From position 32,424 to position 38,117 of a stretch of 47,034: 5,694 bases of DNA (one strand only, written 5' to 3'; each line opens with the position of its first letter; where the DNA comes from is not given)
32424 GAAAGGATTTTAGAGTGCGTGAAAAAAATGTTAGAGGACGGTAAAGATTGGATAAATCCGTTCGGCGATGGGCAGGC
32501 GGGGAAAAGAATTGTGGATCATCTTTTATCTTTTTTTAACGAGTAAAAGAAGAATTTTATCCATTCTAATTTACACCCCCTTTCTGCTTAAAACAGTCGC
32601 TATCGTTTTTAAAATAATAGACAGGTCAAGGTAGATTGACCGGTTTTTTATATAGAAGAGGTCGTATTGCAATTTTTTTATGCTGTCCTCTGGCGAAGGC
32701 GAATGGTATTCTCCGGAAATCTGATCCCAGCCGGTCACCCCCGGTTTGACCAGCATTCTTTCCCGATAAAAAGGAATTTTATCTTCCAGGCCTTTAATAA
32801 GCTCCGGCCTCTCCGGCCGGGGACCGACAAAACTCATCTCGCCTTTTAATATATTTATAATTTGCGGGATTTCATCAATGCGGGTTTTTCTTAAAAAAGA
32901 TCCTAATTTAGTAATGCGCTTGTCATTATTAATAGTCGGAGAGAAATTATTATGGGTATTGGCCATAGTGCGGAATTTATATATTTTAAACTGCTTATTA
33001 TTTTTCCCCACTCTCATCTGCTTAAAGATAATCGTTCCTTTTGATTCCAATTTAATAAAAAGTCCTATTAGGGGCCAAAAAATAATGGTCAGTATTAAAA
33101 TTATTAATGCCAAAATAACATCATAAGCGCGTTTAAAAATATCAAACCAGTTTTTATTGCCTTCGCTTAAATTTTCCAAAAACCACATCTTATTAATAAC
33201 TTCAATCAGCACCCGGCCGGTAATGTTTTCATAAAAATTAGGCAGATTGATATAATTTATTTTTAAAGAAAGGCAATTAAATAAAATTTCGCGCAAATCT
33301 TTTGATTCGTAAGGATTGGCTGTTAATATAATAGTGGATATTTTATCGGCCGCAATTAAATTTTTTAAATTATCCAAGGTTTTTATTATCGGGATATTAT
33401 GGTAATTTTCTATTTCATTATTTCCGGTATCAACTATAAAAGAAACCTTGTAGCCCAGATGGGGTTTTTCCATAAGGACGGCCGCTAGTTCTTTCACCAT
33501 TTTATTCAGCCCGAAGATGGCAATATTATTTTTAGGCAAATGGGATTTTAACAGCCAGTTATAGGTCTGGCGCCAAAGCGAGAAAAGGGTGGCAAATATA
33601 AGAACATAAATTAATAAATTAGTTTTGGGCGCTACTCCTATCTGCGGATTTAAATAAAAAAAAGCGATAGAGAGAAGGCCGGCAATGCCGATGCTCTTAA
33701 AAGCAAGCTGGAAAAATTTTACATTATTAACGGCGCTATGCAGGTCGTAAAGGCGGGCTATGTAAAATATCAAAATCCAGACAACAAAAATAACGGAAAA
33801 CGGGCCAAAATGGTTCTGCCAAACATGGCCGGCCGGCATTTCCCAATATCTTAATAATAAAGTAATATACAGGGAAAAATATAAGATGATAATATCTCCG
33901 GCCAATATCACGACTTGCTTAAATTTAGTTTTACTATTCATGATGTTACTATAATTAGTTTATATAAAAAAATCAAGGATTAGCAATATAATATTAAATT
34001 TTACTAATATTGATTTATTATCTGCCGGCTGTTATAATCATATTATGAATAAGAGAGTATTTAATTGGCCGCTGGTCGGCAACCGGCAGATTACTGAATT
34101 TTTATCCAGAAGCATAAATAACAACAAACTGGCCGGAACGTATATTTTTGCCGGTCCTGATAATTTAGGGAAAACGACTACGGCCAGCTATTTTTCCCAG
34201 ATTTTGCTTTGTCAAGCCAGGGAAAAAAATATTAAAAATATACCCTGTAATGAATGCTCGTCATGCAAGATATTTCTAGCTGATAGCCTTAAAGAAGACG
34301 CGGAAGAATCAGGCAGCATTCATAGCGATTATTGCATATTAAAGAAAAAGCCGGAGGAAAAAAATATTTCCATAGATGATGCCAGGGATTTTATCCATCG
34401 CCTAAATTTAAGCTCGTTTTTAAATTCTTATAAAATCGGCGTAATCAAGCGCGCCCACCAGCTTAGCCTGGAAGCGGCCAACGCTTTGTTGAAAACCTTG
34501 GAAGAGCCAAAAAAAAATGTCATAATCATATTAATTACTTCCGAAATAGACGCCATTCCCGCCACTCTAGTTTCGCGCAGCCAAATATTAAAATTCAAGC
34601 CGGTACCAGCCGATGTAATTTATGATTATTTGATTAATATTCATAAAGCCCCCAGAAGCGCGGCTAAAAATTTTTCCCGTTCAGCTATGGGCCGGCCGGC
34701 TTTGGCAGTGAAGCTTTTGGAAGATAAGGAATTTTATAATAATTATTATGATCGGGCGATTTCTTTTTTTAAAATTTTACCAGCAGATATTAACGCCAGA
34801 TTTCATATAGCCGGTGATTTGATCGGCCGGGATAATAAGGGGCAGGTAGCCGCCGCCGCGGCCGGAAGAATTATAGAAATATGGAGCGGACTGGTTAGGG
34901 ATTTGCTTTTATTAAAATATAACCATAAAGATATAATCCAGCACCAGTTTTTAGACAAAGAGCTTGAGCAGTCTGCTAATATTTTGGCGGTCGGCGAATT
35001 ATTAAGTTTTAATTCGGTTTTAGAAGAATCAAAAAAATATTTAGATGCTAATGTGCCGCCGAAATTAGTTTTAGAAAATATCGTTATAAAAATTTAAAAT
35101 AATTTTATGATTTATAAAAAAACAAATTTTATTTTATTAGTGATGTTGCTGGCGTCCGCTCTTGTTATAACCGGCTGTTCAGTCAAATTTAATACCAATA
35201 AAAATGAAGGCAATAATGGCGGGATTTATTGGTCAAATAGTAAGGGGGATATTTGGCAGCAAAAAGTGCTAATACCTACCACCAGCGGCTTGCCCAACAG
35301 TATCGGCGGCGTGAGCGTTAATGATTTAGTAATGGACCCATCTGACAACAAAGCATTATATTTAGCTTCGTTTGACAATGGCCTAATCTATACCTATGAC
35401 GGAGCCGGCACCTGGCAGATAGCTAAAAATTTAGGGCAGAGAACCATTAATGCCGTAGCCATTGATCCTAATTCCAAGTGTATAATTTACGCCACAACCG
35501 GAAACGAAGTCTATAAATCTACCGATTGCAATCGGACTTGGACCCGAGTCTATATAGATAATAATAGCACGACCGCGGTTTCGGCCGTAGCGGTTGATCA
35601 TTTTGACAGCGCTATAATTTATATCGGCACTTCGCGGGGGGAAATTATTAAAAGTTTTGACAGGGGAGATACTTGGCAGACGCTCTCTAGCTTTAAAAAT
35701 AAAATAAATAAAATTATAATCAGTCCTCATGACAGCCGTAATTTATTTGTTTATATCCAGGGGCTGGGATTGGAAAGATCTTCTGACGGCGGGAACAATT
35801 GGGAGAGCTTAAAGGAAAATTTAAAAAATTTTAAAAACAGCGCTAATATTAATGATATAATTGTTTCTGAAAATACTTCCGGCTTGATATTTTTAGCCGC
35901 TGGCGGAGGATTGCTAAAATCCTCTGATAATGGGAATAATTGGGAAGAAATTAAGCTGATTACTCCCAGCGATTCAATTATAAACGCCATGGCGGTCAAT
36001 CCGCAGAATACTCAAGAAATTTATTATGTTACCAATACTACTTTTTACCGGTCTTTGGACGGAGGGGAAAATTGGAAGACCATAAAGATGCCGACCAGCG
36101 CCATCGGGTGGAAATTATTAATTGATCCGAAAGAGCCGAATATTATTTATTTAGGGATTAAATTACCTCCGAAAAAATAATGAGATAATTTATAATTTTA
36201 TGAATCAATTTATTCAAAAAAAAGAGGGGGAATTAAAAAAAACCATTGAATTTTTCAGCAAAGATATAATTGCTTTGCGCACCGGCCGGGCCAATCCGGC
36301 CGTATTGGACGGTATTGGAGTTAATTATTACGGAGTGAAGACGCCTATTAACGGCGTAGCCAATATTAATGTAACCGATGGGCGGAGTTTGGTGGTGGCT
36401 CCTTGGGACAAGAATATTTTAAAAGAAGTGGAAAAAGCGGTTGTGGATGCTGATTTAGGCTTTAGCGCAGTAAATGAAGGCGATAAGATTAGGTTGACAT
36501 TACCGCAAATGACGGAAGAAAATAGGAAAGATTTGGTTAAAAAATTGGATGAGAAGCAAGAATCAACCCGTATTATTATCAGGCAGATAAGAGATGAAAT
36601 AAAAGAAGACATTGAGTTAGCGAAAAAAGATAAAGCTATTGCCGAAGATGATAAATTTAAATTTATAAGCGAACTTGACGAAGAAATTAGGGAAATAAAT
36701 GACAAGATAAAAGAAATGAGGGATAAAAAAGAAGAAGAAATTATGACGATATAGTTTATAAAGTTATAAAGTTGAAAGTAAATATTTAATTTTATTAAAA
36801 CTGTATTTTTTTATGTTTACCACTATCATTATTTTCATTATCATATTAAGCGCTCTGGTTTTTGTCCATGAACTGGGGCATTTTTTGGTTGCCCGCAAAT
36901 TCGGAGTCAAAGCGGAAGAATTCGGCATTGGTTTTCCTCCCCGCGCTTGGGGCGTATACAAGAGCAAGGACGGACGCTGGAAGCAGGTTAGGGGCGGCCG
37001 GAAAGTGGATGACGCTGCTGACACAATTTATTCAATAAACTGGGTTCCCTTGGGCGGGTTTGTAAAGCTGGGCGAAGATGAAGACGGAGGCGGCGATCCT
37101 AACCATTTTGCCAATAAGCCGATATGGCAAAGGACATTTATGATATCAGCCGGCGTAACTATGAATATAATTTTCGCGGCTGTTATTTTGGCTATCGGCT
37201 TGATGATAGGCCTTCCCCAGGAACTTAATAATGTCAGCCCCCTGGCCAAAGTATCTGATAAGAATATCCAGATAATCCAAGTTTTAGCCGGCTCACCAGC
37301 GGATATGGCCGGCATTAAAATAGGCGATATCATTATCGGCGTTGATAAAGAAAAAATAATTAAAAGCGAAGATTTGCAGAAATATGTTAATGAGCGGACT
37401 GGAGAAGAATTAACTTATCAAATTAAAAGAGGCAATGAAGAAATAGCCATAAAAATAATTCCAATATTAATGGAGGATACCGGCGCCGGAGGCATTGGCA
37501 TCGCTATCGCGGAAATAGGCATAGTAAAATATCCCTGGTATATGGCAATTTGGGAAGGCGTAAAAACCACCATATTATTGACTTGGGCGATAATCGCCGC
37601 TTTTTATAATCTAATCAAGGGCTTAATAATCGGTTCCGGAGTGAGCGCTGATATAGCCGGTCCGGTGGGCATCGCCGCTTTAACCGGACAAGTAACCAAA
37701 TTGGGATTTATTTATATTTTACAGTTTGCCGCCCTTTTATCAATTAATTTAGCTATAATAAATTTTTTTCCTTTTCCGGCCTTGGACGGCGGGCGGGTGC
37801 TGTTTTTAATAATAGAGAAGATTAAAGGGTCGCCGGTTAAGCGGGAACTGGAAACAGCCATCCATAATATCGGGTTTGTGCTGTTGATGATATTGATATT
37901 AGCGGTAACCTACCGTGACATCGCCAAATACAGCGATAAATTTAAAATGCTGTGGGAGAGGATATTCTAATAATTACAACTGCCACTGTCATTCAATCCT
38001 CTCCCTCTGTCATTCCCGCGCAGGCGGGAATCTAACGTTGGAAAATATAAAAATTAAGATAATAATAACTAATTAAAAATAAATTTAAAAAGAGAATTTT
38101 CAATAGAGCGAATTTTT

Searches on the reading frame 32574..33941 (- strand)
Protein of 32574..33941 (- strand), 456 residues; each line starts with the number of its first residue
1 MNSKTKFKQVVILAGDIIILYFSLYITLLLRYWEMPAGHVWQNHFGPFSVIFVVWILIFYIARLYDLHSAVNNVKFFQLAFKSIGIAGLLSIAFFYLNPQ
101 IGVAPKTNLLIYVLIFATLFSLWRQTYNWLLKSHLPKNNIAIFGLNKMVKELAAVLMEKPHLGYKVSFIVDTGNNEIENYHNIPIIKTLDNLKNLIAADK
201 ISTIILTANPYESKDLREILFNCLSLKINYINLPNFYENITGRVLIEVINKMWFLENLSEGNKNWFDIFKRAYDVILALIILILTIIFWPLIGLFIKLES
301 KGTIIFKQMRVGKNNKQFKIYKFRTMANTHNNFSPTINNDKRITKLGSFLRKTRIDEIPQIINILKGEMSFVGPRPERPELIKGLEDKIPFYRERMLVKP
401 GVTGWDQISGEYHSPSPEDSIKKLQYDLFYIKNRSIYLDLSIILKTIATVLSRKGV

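Call 11: search_protein_families(library=pfam, proteins=[window:32574-33941:-], max_evalue=0.001)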
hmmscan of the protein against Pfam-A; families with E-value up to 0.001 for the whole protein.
window:32574-33941:- (456 aa): 2 families
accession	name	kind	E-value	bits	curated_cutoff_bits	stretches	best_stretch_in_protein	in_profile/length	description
PF02397.22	Bac_transf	-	6.6e-63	211.9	27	1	270-451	1-178/179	Bacterial sugar transferase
PF13727.12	CoA_binding_3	-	1.4e-06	28.8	25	1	86-229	27-170/175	CoA-binding domain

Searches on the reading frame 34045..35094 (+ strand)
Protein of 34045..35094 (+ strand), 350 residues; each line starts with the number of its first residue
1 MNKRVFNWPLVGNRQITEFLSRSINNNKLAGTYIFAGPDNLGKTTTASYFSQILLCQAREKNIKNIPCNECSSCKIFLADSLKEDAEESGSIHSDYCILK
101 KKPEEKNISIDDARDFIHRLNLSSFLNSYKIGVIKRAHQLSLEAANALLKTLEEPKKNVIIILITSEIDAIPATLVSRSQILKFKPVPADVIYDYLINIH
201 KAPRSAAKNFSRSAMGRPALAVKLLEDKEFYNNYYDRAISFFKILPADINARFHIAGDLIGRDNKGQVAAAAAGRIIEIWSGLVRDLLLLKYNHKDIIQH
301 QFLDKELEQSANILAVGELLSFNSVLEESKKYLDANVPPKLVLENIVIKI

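Call 11: search_protein_families(library=pfam, proteins=[window:34045-35094:+], max_evalue=0.001)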
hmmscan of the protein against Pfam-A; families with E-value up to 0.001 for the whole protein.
window:34045-35094:+ (350 aa): 2 families
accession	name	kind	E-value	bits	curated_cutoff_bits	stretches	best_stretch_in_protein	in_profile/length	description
PF13177.12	DNA_pol3_delta2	-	5.2e-39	134.3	27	1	13-187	2-160/161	DNA polymerase III, delta subunit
PF00004.35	AAA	-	4.2e-06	27.7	21.2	1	34-182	2-126/131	ATPase family associated with various cellular activities (AAA)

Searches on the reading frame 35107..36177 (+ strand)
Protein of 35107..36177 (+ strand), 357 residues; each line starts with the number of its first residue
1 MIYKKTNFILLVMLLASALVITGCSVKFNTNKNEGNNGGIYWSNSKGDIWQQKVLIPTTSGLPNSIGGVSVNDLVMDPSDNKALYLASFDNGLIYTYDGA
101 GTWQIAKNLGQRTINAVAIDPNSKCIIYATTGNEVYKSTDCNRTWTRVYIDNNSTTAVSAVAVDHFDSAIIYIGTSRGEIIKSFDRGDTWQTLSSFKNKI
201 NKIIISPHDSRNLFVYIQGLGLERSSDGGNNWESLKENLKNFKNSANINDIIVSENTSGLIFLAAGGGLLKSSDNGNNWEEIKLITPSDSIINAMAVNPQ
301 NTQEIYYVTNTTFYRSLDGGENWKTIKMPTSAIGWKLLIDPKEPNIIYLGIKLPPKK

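Call 57: search_protein_families(library=pfam, proteins=[window:35107-36177:+], max_evalue=0.0001)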
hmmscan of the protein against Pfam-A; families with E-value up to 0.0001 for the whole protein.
window:35107-36177:+ (357 aa): 3 families
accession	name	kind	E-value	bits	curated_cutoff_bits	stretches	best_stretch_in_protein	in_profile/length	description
PF15902.12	Sortilin-Vps10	-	9.1e-23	81.2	33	2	133-251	1-132/446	Sortilin, neurotensin receptor 3,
PF14870.12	PSII_BNR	-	1e-10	41.8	27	1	224-326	42-140/303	Photosynthesis system II assembly factor YCF48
PF13088.12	BNR_2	-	6.2e-05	22.9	31.4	0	135-235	140-251/277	BNR repeat-like domain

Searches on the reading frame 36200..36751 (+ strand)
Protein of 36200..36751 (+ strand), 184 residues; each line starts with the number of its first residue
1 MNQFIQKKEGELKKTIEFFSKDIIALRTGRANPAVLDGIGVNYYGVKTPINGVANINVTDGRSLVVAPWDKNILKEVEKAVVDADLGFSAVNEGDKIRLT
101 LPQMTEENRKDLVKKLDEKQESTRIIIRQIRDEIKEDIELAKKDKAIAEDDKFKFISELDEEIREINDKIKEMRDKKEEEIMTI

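Call 57: search_protein_families(library=pfam, proteins=[window:36200-36751:+], max_evalue=0.0001)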
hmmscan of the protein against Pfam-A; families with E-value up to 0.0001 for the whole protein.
window:36200-36751:+ (184 aa): 1 family
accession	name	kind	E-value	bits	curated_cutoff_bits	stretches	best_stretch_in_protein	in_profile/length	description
PF01765.24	RRF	-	6.9e-49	166.3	29.7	1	20-182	2-164/164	Ribosome recycling factor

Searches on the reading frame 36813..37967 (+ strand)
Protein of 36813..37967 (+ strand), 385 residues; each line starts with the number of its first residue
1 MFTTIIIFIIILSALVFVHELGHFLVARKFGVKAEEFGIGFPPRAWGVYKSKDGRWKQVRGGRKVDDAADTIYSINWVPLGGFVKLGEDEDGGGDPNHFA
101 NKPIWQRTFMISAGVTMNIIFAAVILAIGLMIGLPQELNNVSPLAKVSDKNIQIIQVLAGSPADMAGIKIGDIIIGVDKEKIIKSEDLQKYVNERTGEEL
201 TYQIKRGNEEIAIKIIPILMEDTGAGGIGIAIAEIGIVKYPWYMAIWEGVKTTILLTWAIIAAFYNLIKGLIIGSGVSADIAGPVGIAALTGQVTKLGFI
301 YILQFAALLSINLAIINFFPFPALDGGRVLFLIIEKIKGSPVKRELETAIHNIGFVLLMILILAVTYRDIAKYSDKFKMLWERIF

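Call 57: search_protein_families(library=pfam, proteins=[window:36813-37967:+], max_evalue=0.0001)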
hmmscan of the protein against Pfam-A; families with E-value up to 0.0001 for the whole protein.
window:36813-37967:+ (385 aa): 5 families
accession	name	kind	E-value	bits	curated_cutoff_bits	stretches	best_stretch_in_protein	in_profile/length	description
PF02163.28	Peptidase_M50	-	2.1e-52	178.1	27.2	2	69-361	45-221/221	Peptidase family M50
PF13180.12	PDZ_2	-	1.9e-10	41.3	27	1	148-215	10-78/80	PDZ domain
PF17820.7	PDZ_6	-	2.6e-09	37.1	27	1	154-206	2-54/54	PDZ domain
PF04495.20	GRASP55_65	-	8.2e-07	29.9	27.7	1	142-233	35-128/138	GRASP55/65 PDZ-like domain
PF00595.29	PDZ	-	1.7e-06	28.8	23.2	1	146-189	23-64/81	PDZ domain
